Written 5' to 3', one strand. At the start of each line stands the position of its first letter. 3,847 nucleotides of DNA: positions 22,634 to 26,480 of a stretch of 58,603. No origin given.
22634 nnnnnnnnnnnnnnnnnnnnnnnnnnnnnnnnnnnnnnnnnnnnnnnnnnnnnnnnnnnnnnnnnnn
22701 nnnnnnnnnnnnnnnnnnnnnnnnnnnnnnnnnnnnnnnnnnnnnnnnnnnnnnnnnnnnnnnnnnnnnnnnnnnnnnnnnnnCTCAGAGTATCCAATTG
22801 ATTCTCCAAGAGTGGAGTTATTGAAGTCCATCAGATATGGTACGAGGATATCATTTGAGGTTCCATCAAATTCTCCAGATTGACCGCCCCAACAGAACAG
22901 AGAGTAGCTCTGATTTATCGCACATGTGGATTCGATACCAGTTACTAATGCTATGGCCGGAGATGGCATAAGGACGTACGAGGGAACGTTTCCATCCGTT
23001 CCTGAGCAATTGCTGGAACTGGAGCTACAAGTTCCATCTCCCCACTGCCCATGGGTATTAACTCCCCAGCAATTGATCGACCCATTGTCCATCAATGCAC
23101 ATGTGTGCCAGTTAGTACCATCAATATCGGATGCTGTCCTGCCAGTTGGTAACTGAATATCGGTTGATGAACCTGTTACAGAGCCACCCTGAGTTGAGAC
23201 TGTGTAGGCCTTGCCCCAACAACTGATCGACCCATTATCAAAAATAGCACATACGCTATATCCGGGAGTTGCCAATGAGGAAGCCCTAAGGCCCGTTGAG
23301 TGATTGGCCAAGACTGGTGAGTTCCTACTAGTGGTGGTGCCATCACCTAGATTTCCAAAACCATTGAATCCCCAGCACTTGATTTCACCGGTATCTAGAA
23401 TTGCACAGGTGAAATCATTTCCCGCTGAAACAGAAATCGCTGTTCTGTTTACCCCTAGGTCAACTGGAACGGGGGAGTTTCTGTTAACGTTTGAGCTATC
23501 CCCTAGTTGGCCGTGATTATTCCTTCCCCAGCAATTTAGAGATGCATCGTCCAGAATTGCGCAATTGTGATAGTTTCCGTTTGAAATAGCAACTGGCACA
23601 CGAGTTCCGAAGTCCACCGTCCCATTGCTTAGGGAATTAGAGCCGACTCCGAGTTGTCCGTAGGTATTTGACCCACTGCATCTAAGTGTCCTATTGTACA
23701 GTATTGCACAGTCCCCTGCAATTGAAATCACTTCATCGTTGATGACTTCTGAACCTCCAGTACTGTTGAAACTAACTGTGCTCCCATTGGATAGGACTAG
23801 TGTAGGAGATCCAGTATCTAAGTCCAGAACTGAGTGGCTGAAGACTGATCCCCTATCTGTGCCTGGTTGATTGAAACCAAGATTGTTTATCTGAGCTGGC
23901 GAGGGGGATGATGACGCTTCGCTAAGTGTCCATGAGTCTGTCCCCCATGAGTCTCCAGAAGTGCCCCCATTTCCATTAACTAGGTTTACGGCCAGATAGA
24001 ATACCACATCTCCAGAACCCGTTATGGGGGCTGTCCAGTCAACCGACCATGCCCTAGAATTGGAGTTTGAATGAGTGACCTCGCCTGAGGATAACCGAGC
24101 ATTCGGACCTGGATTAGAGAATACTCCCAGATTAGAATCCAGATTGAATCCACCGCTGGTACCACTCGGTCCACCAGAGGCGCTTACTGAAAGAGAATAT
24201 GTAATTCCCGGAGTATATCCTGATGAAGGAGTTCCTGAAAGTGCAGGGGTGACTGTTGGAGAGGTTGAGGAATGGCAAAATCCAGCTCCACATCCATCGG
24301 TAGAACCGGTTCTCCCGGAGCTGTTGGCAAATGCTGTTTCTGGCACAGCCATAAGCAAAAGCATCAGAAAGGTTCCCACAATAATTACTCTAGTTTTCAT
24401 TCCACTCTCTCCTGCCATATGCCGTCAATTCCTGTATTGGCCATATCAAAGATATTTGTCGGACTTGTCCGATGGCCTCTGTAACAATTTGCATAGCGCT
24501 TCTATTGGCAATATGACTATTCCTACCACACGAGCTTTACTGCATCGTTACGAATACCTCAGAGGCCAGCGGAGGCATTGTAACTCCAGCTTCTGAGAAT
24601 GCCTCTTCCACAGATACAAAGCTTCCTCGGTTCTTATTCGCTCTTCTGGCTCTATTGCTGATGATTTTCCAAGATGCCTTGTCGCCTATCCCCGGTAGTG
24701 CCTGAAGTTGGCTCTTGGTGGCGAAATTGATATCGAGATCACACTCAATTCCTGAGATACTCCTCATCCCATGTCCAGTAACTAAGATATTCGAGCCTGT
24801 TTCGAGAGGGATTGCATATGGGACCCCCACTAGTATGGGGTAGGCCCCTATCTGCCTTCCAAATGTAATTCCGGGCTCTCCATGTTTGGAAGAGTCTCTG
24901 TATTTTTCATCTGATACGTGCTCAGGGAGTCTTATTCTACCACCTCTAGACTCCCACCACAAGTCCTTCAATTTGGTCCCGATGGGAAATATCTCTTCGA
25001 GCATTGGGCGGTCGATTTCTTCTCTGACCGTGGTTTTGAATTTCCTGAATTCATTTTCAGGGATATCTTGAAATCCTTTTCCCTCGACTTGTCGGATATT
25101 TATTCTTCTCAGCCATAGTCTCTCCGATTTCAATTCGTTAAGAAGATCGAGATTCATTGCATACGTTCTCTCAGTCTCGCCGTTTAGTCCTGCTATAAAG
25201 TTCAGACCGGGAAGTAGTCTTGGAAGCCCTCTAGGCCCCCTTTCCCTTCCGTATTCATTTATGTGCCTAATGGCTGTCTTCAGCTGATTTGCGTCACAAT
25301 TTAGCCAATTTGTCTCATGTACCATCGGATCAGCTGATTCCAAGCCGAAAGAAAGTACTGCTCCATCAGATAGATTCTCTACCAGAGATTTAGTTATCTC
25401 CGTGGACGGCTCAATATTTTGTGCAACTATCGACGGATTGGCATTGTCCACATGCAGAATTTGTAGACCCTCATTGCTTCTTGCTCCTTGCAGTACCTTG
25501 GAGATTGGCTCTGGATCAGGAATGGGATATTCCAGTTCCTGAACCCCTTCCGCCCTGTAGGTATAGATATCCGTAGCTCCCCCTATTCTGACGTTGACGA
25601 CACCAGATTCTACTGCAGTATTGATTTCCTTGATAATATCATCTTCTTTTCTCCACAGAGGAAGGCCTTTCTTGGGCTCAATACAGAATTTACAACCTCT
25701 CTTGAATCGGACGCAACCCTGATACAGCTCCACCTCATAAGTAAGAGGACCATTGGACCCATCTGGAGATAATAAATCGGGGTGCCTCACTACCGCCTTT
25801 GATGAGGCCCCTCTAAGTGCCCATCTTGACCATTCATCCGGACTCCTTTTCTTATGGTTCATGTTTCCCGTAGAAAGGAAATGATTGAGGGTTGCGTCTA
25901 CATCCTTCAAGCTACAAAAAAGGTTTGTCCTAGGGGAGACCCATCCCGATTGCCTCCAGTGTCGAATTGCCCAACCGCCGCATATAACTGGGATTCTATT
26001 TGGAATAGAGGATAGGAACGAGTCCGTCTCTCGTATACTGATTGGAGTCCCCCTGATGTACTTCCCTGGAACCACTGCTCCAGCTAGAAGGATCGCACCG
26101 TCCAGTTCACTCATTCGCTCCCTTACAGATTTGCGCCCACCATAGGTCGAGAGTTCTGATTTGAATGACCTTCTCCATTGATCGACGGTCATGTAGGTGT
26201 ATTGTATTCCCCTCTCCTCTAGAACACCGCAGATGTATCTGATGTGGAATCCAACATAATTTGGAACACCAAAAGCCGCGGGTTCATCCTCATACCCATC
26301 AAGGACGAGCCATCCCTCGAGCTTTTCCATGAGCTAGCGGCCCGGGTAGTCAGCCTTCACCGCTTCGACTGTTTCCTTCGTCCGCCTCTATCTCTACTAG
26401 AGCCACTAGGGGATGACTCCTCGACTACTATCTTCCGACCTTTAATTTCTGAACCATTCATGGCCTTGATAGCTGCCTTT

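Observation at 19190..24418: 1742-aa mosaic surface protein assembled from eukaryote-like adhesion and signalling modules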

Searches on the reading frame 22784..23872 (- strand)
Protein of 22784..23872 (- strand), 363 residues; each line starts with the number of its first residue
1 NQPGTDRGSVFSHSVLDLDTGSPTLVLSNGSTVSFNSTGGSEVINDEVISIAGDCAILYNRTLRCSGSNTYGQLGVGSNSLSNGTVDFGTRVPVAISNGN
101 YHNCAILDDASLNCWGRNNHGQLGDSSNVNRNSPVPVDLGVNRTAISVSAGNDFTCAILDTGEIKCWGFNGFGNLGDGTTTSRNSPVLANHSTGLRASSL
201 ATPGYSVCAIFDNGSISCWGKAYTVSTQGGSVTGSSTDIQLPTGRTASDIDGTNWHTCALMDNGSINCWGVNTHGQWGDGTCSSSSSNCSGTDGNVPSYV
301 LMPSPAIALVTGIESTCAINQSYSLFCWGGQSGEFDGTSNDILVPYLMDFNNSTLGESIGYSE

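Call 84: search_solved_structures(query=window:22784-23872:-, max_evalue=0.00001)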
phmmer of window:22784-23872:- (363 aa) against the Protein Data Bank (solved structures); distinct sequences matched with E-value up to 0.00001: 30.
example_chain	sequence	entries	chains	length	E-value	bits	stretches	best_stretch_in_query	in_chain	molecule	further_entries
4dnu_A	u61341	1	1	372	1.4e-34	123.3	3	54-188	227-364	AT5g63860/MGI19_6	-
6xzm_A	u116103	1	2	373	1.7e-34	123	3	54-188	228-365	Ultraviolet-B receptor UVR8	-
4d9s_A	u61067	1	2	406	1.7e-34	123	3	54-189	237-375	UVB-resistance protein UVR8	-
4dnv_A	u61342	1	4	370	1.7e-34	123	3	54-188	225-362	AT5g63860/MGI19_6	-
4nc4_A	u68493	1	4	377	1.8e-34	122.9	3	54-188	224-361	Ultraviolet-B receptor UVR8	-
4dnw_A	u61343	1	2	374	3e-34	122.2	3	53-188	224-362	AT5g63860/MGI19_6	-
6xzl_A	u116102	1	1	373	3.2e-34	122.1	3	54-188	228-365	Ultraviolet-B receptor UVR8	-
4naa_A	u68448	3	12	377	3.2e-34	122.1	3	54-188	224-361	Ultraviolet-B receptor UVR8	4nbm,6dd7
8gqe_B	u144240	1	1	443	4.6e-34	121.6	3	55-189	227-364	Ultraviolet-B receptor UVR8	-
7vgg_B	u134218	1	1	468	5.4e-34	121.3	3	54-189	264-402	Ultraviolet-B receptor UVR8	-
6xzn_A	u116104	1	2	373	8.4e-34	120.7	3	54-188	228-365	Ultraviolet-B receptor UVR8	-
3kci_A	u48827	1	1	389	4e-23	85.6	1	92-204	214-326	Probable E3 ubiquitin-protein ligase HERC2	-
7q40_A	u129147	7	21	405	8.8e-23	84.4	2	48-222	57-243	E3 ubiquitin-protein ligase HERC2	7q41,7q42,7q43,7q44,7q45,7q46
4o2w_A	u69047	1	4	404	1.2e-17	67.6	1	94-281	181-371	E3 ubiquitin-protein ligase HERC1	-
8b6h_Dl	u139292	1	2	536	2.2e-16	63.4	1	83-172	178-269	COXBP,Chromosome condensation regulator RCC1 repeat protein,Chromosome condensation regula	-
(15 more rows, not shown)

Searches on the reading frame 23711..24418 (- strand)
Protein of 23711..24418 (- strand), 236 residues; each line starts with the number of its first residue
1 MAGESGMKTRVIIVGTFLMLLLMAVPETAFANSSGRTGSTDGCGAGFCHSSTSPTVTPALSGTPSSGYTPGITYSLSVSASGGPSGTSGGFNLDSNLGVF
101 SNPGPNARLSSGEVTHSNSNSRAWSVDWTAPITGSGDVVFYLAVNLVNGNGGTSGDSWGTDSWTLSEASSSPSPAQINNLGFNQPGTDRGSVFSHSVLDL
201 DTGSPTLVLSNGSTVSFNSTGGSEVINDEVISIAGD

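Call 6: search_protein_families(library=pfam, proteins=[window:23711-24418:-], max_evalue=10)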
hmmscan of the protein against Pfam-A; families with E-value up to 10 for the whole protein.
seq(236 aa): 1 family
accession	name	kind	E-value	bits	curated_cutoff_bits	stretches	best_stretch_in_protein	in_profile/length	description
PF02014.22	Reeler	-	0.0028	18.6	21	1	97-144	66-122/131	Reeler domain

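Call 34: search_solved_structures(query=window:23714-24325:-, max_evalue=10, show_alignments=3)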
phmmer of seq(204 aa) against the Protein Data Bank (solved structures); distinct sequences matched with E-value up to 10: 1.
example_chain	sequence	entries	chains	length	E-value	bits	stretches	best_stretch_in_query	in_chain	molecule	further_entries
9lnf_A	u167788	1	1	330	1.3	12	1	142-187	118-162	SpoIVB peptidase 42 kDa isoform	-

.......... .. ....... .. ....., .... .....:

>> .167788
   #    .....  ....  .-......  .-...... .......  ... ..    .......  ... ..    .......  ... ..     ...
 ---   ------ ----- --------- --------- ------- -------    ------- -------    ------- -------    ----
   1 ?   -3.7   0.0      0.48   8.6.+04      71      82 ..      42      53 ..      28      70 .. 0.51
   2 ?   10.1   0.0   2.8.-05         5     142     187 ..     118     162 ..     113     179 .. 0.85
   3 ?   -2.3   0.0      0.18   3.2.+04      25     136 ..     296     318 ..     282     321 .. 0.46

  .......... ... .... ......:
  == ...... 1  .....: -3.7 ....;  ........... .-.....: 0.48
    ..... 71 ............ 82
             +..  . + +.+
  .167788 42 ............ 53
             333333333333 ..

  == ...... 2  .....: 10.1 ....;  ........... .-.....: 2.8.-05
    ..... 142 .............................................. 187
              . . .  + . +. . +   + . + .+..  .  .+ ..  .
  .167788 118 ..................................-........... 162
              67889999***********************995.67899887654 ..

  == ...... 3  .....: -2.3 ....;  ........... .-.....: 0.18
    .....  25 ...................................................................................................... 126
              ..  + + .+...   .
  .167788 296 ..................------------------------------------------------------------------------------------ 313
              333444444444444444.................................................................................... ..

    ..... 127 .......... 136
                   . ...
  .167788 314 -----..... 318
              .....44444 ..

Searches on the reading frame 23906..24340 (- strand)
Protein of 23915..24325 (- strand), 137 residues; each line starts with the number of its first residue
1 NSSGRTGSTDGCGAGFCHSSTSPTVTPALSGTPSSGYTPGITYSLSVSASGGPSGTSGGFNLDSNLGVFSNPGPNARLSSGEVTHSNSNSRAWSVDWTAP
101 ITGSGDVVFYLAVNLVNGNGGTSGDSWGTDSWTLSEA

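Call 36: find_homologous_proteins(query=window:23915-24325:-, max_evalue=0.001)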
Query seq(137 aa) (137 aa): 23 proteins with E <= 0.001 among 67 candidates.
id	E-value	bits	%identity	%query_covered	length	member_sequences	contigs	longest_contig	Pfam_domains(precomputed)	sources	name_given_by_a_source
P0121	1.3e-72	260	93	100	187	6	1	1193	-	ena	-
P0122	1.5e-54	202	84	89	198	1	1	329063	-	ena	-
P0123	9.8e-47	177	72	83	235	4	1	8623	-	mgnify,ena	mgnify:CR=1 FL=1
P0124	5.8e-45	171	69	82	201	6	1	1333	-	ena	-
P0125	6.7e-42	161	90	66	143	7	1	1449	-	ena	-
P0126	4.5e-41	158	62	100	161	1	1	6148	-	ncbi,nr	ncbi:MAG TPA: choice-of-anchor V domain-containing protein, partial [Candidatus Thalassarchaeaceae a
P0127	8.7e-40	154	66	82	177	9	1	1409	-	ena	-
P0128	1.3e-39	154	64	82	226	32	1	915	-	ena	-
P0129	1.7e-39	153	65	82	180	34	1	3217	-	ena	-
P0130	1.9e-39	153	63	82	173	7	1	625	-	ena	-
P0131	1.8e-38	150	63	82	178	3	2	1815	-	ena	-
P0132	2.1e-37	146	60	91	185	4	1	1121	-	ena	-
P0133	6.3e-37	145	67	73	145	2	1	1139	-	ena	-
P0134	8.2e-35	138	58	85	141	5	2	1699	PF02014.24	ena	-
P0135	1.3e-34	137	63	79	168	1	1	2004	PF02014.24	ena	-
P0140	3.6e-30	123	66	67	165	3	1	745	PF02014.24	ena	-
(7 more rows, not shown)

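Call 41: search_protein_representatives(protein=window:23915-24325:-)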
Query: 137 residues. Proteins with E-value up to 0.001 (for the whole library): 1471; up to 1e-10: 206; up to 1e-30: 11. The best 150 are listed.
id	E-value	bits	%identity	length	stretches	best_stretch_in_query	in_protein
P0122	4.8e-55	201.8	84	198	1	16-137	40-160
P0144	8.7e-52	191.2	74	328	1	2-137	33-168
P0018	1.1e-43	165.0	69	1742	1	2-136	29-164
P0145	1.9e-42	161.0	65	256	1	1-136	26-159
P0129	5.3e-40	153.1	66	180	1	2-136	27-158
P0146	6.9e-36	139.7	61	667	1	4-136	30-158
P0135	4.1e-35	137.2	63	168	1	29-136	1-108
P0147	1.0e-34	135.9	26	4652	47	24-100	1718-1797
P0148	1.1e-34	135.8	62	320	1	4-136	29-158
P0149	1.4e-33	132.2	61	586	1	4-136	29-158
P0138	3.2e-32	127.8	63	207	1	25-136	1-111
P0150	2.0e-29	118.7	65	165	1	2-104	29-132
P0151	8.5e-29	116.7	55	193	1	1-136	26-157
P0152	8.1e-28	113.6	53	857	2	2-136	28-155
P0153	8.5e-28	113.5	59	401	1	2-136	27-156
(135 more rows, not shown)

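Call 49: predict_structure(alignment_id=A2)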
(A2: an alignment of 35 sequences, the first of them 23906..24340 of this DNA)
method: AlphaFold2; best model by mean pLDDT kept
length: 145 residues; sequences in the alignment: 35
mean_pLDDT: 87.4   pTM: 0.82
mean pLDDT of the five models: 87.4, 86.7, 85.3, 85.1, 83.7
residues with pLDDT >= 90: 102; 70-90: 19; 50-70: 19; < 50: 5
segments of 3 or more residues with pLDDT < 50: 1-4
pLDDT, mean of each block of 10 residues (from residue 1): 50 61 74 97 98 94 94 97 94 91 98 95 87 95 87
secondary structure, 60 per line:
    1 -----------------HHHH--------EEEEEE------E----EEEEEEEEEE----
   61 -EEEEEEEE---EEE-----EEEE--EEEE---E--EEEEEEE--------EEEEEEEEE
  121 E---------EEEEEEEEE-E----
elements in order: H18-21 E30-35 E47-56 E62-69 E73-75 E81-84 E87-90 E97-103 E112-121 E131-139

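Call 53: fold_search(model_id=the predicted structure, library=pdb)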
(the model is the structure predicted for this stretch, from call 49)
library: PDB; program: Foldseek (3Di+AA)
matches with E <= 10: 1979; with E <= 0.001: 17
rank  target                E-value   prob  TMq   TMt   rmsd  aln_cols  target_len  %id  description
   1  3coo_B                4.3e-06  1.00  0.57  0.60   6.1       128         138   22  The crystal structure of Reelin-N domain of F-spondin (released 2008-08-26)
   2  2zot_A                5.7e-06  1.00  0.59  0.62   3.3       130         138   22  Crystal structure of human F-spondin reeler domain (fragment 1) (released 2008-10-14)
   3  2zou_A                7.9e-06  1.00  0.56  0.59   7.0       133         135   22  Crystal structure of human F-spondin reeler domain (fragment 2) (released 2008-10-14)
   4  2zot_C                9.9e-06  1.00  0.59  0.61   3.4       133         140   22  Crystal structure of human F-spondin reeler domain (fragment 1) (released 2008-10-14)
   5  2zou_B                2.2e-05  1.00  0.56  0.58   3.4       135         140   21  Crystal structure of human F-spondin reeler domain (fragment 2) (released 2008-10-14)
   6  9dlf_B                4.6e-04  1.00  0.43  0.48   7.4       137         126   18  Arabinosyltransferase AftB in complex with Fab_B3 (released 2025-06-25)
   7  6ksn_B                4.6e-04  1.00  0.39  0.42   8.2       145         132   15  Structure of a Zn-bound camelid single domain antibody (released 2019-11-20)
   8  8ukv_D                4.9e-04  1.00  0.38  0.45   9.0       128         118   17  Crystal structure of nanobody/VHH domain of 34E5 in complex with the extracellular region of the epidermal growth fact (released 2024-06-19)
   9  8dyx_A                6.9e-04  1.00  0.38  0.44   7.4       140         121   15  Cryo-EM structure of 311 Fab in complex with recombinant shortened Plasmodium falciparum circumsporozoite protein (rsC (released 2023-08-02)
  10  8smm_H                7.7e-04  1.00  0.41  0.47   7.3       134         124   19  Xenopus laevis hyaluronan synthase 1 (released 2024-05-01)
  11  9pni_D                8.1e-04  1.00  0.41  0.47   6.2       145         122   16  Cryo-EM structure of J601-1B2 Fab in complex with HIV-1 BG505 DS-SOSIP Env trimer (released 2025-12-17)
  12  9bns_H                8.1e-04  1.00  0.40  0.45   8.6       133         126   20  Rhesus macaque ITS114.01 Fab in complex with SIV MPER peptide (released 2025-01-15)
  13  8jyq_A                8.1e-04  1.00  0.40  0.35   7.7       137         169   20  Crystal structure of cancer-specific anti-HER2 antibody H2Mab-214 in complex with epitope peptide (released 2024-03-13)
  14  9cin_H                8.1e-04  1.00  0.38  0.44   7.2       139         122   14  Fab fragment of Antibody with NiV glycoprotein F (released 2026-01-28)
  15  7p5y_G                8.6e-04  1.00  0.39  0.45   8.8       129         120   16  Structure of homomeric LRRC8A Volume-Regulated Anion Channel in complex with synthetic nanobody Sb3 (released 2021-09-15)
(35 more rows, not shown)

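Call 74: search_solved_structures(query=A2, max_evalue=10, show_alignments=3)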
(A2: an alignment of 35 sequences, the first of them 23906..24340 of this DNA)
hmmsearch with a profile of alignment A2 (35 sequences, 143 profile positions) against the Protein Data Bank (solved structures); distinct sequences matched with E-value up to 10: 8.
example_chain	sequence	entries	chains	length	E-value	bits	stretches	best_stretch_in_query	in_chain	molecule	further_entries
2zou_A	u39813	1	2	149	0.0013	21.7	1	29-114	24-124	Spondin-1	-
2zot_A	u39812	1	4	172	0.0021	21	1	29-114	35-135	Spondin-1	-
3coo_A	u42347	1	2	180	0.0025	20.8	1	29-114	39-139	Spondin-1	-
5fu5_A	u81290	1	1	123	0.16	14.9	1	68-125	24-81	CBM77-RFPL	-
1b7v_A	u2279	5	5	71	0.59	13.1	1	15-58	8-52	PROTEIN (CYTOCHROME C-553) | CYTOCHROME C-553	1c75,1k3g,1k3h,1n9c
5x83_B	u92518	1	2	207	0.59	13.1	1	27-122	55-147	Netrin receptor DCC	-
4urt_B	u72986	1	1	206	0.59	13.1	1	27-122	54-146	NETRIN RECEPTOR DCC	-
2zxy_A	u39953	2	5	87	1.3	12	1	10-43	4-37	Cytochrome c552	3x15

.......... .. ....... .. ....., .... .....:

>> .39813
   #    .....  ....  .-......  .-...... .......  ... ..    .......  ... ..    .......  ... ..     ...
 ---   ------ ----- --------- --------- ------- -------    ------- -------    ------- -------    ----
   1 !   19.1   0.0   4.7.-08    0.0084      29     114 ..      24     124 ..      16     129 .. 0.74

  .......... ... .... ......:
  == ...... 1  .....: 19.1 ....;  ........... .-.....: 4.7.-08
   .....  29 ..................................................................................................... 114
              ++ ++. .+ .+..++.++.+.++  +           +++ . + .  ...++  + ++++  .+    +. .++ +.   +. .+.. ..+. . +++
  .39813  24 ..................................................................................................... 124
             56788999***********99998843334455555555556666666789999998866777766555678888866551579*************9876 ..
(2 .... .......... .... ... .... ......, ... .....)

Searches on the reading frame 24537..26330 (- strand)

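Call 8: search_protein_families(library=pfam, proteins=[window:24537-26330:-], max_evalue=0.001)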
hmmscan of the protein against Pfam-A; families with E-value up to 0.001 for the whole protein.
window:24537-26330:- (597 aa): 2 families
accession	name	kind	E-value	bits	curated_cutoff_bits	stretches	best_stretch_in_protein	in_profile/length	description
PF04055.27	Radical_SAM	-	9.4e-07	29.6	29.5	1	202-391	3-160/166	Radical SAM superfamily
PF12836.13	HHH_3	-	7.2e-05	23.2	27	1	532-562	6-36/65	Helix-hairpin-helix motif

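Call 13: search_protein_families(library=ncbifam, proteins=[window:24537-26330:-], max_evalue=0.001)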
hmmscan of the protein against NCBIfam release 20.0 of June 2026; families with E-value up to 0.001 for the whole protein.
window:24537-26330:- (597 aa): 3 families
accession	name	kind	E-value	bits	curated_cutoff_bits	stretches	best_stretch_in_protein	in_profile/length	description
TIGR00089.1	TIGR00089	subfamily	8.5e-05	21.5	251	0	198-316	141-248/429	MiaB/RimO family radical SAM methylthiotransferase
TIGR01259.1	comE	subfamily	0.00023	21.1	152.35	1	530-578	58-101/120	comEA protein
TIGR01574.1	miaB-methiolase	equivalog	0.00047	19.3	355.3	0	198-265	146-210/437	tRNA (N6-isopentenyl adenosine(37)-C2)-methylthiotransferase MiaB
